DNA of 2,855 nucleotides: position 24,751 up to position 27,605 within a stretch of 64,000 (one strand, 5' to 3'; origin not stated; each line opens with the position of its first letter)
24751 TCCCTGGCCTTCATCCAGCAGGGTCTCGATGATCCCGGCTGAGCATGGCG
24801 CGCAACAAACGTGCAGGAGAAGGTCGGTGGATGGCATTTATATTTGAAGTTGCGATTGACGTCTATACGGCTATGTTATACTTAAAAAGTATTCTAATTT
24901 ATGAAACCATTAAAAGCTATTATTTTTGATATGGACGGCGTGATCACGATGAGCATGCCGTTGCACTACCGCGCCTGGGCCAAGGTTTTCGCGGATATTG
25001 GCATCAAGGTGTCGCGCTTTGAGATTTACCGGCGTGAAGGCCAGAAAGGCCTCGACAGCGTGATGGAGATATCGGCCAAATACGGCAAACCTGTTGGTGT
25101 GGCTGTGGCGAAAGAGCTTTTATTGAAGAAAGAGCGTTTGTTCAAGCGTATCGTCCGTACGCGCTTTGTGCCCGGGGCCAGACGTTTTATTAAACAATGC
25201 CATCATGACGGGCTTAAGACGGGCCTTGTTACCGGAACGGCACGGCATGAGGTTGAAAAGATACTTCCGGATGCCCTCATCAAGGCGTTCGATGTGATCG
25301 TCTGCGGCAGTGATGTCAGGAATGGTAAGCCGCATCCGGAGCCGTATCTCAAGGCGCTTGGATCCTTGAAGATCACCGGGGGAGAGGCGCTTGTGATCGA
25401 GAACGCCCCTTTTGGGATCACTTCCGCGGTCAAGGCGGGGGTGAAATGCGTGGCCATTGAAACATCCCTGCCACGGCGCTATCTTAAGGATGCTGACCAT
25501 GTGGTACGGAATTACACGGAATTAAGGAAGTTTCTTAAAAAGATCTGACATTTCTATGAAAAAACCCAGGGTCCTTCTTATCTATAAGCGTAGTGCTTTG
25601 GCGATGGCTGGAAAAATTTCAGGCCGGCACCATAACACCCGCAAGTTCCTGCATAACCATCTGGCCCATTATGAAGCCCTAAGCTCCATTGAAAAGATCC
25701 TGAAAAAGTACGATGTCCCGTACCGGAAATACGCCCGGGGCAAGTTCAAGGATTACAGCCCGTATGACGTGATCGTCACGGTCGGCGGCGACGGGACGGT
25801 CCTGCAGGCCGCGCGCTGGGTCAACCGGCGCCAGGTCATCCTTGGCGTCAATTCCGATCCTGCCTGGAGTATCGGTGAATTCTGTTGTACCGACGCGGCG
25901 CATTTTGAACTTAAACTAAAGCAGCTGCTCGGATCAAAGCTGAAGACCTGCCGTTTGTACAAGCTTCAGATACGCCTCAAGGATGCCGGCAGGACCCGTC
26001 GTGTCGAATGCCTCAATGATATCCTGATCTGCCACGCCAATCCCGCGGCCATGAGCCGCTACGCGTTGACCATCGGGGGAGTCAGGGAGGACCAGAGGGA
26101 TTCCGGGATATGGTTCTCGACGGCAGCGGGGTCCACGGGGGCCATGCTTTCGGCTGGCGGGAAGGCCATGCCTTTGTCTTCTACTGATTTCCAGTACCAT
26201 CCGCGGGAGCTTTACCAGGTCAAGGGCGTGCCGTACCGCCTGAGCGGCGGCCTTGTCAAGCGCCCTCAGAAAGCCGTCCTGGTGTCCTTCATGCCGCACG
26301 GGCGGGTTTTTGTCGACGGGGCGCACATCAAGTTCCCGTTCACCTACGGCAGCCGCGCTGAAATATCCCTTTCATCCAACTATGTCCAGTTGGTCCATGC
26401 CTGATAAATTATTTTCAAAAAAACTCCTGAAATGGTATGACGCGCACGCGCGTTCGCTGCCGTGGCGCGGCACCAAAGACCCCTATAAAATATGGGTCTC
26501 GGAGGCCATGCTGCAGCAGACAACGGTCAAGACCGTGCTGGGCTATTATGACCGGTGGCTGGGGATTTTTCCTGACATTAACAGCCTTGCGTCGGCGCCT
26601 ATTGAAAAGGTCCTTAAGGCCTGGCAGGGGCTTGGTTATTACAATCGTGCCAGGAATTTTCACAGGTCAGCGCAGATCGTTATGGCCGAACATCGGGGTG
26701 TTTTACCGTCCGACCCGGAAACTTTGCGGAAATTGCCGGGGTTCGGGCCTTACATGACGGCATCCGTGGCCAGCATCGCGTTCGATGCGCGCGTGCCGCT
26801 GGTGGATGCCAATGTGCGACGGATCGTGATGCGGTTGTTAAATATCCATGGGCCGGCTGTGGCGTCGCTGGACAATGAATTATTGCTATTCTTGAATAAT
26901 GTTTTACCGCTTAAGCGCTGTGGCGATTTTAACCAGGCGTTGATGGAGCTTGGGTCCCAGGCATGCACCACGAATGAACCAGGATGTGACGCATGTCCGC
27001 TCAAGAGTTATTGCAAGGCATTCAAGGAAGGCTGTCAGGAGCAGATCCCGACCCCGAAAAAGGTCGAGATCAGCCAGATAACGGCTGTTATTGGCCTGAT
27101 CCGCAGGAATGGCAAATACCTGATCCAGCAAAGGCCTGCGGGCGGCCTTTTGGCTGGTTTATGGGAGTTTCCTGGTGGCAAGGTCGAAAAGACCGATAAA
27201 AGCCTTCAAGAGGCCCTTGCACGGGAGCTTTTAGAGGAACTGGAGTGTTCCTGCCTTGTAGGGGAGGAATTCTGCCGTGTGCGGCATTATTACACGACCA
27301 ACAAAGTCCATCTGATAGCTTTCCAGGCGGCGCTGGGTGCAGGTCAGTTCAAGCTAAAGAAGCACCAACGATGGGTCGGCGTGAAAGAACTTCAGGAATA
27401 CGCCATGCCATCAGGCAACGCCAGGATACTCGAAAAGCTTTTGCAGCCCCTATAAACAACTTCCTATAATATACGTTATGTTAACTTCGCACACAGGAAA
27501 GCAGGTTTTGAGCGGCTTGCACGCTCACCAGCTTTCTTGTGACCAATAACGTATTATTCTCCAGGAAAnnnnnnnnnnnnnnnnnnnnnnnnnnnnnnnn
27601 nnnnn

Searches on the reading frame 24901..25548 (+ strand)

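Call 7: search_protein_families(library=pfam, proteins=[window:24901-25548:+], max_evalue=0.01)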
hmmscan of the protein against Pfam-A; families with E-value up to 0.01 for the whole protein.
window:24901-25548:+ (215 aa): 3 families
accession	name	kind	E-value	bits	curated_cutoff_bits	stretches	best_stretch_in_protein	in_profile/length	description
PF13419.12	HAD_2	-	1e-26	94.6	23.8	1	7-186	1-178/178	Haloacid dehalogenase-like hydrolase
PF00702.32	Hydrolase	-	1.1e-24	88.4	26.4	1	5-180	2-191/191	haloacid dehalogenase-like hydrolase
PF12710.13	HAD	-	5.4e-06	27.4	27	1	8-139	2-134/189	haloacid dehalogenase-like hydrolase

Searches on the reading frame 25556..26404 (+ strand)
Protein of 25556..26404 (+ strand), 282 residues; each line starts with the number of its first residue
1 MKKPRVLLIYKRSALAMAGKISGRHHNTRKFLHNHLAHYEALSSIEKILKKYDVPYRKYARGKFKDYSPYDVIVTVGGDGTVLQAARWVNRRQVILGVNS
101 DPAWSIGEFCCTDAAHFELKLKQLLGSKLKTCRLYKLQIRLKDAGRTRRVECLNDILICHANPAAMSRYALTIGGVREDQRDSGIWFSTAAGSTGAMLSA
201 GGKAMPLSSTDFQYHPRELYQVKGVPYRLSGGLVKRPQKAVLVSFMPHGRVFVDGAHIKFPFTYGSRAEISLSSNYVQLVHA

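Call 7: search_protein_families(library=pfam, proteins=[window:25556-26404:+], max_evalue=0.01)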
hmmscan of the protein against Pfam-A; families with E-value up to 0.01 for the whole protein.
window:25556-26404:+ (282 aa): 2 families
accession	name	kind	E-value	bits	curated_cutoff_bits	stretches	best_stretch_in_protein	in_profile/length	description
PF01513.26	NAD_kinase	-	2.8e-07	31.4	25.5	1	67-109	70-113/130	ATP-NAD kinase N-terminal domain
PF00781.29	DAGK_cat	-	0.0071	16.4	23.6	0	66-94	50-82/125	Diacylglycerol kinase catalytic domain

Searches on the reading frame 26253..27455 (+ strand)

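Call 7: search_protein_families(library=pfam, proteins=[window:26253-27455:+], max_evalue=0.01)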
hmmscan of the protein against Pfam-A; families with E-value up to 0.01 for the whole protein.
window:26253-27455:+ (400 aa): 4 families
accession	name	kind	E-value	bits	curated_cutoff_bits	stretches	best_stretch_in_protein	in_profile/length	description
PF14815.12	NUDIX_4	-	1.7e-24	86.2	35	1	280-395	2-113/113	NUDIX domain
PF00730.31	HhH-GPD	-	1.8e-17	64.1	26.2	1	82-200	1-91/108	HhH-GPD superfamily base excision DNA repair protein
PF00293.34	NUDIX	-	2.8e-13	50.5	21.1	1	278-395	7-133/134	NUDIX domain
PF22327.2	Nudt16-like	-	7.7e-05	23.1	27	1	302-356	33-90/161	U8 snoRNA-decapping enzyme-like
